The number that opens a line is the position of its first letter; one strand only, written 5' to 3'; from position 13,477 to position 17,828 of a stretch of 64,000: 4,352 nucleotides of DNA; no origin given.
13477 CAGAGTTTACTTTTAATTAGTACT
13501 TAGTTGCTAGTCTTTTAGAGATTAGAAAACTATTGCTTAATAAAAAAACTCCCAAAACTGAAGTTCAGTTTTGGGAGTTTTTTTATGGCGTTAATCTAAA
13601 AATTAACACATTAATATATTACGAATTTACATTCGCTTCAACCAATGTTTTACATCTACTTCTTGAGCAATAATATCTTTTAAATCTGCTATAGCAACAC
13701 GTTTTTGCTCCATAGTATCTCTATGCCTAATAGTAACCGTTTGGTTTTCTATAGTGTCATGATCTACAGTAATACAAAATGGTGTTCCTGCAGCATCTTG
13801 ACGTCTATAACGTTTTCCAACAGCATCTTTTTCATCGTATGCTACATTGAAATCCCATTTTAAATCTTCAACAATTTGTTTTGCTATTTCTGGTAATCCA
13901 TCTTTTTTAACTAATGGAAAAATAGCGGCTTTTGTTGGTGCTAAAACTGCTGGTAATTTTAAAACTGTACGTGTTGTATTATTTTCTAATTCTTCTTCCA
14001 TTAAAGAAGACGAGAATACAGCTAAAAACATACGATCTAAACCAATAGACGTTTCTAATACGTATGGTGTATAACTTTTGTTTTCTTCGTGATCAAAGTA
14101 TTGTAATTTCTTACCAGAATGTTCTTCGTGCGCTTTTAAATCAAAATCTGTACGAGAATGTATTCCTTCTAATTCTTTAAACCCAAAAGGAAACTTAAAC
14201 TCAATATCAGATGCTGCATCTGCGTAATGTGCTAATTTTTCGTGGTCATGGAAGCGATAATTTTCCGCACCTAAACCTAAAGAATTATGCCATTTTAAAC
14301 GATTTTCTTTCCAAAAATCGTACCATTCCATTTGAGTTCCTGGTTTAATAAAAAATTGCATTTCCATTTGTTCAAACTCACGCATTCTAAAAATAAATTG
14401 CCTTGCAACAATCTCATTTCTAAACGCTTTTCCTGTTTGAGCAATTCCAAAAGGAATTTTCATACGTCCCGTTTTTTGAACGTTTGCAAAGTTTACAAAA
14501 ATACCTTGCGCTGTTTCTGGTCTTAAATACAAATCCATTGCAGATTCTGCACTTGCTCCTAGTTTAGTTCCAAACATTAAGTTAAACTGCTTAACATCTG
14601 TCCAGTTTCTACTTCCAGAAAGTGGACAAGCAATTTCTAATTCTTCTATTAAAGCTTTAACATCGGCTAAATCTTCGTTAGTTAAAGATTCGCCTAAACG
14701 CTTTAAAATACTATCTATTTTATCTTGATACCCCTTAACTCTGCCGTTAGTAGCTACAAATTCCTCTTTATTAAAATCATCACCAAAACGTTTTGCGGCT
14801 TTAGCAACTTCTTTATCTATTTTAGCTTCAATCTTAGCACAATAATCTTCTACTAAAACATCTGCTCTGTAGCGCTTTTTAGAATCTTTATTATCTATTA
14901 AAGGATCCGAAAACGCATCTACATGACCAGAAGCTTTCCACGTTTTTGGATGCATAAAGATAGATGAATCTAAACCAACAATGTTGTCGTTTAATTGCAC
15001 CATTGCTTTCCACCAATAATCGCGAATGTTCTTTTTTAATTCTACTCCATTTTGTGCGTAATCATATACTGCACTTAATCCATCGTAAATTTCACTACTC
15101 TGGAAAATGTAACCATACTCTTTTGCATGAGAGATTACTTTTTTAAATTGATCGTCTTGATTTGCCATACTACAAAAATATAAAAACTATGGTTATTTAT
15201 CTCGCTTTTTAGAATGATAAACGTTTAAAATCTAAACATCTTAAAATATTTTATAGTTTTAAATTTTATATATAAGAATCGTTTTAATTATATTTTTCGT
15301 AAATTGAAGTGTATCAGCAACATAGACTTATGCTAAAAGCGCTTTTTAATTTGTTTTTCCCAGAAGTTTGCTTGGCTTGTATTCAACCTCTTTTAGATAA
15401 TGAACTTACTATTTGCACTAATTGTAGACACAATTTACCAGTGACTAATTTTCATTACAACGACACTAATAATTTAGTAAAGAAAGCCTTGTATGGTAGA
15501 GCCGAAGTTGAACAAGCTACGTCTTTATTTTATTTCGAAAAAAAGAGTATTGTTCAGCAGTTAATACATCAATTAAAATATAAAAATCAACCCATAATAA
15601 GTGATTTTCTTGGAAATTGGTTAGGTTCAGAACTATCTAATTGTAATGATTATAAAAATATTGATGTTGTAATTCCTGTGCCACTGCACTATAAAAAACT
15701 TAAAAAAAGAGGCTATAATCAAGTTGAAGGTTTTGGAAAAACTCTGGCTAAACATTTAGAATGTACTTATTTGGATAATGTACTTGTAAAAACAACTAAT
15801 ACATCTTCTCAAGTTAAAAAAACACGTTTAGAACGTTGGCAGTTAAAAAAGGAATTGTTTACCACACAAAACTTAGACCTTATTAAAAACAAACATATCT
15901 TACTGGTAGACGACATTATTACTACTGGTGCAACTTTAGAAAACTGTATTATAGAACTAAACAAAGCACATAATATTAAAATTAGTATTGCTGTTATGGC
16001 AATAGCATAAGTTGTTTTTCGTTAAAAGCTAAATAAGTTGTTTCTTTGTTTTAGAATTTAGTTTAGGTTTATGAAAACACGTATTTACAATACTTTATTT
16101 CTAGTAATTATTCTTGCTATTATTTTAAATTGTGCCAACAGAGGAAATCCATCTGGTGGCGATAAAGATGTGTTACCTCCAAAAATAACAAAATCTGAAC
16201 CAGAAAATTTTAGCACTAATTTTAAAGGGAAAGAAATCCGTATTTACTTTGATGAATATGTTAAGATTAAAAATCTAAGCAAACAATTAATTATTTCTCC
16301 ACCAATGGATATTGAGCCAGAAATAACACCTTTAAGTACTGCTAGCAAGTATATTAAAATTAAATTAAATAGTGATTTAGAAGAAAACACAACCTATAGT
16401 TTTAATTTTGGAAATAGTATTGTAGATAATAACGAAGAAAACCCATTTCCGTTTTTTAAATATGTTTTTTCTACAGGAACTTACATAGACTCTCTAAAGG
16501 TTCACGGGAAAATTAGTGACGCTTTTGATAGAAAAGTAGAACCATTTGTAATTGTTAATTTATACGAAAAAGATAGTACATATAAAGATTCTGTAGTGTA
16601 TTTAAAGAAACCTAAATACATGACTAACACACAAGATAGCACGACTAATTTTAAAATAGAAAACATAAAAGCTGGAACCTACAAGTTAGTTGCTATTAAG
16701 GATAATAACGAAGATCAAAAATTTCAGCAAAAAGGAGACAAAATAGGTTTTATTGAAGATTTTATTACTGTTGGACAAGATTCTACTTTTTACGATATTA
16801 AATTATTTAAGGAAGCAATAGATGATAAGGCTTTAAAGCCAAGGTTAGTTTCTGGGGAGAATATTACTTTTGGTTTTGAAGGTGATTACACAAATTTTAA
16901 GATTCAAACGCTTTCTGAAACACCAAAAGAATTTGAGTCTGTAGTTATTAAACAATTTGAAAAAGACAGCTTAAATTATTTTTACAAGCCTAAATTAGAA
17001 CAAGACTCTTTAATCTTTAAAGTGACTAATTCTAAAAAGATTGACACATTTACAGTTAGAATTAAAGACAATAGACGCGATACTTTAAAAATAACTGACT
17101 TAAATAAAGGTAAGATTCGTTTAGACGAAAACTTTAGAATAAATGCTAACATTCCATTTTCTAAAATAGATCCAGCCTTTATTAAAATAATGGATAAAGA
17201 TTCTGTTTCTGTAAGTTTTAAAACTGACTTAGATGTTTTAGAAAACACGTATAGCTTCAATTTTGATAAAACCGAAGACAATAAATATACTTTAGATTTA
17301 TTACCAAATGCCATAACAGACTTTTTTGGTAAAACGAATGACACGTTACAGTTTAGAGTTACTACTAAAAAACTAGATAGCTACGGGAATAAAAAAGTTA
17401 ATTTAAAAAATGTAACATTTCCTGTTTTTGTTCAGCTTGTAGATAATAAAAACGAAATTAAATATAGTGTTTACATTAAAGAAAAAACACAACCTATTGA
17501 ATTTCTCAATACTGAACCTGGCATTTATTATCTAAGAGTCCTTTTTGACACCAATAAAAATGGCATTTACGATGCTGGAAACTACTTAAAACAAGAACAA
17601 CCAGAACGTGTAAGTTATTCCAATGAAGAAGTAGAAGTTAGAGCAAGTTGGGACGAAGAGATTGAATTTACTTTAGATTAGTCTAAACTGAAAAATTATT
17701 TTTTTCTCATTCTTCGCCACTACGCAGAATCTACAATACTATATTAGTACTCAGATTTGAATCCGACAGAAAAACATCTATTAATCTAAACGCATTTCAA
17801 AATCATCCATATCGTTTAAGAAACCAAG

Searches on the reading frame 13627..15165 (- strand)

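Call 100: search_protein_families(library=pfam, proteins=[window:13627-15165:-], max_evalue=0.00001)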
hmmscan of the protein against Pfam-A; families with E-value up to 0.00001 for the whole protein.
window:13627-15165:- (512 aa): 2 families
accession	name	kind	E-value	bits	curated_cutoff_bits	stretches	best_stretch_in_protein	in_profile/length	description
PF03129.25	HGTP_anticodon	-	8.5e-20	71.2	21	1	412-501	1-93/94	Anticodon binding domain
PF00587.30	tRNA-synt_2b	-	9.2e-11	42.6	29.3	1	209-385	8-177/179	tRNA synthetase class II core domain (G, H, P, S and T)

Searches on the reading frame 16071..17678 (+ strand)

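Call 100: search_protein_families(library=pfam, proteins=[window:16071-17678:+], max_evalue=0.00001)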
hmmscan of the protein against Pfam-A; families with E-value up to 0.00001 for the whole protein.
window:16071-17678:+ (536 aa): 2 families
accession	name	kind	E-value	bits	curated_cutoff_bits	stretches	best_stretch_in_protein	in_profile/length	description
PF13205.12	Big_5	-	6.1e-19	69.1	23.6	1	34-135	2-105/105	Bacterial Ig-like domain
PF09912.14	DUF2141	-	6.8e-09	36.1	24.4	0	159-230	12-87/112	Uncharacterized protein conserved in bacteria (DUF2141)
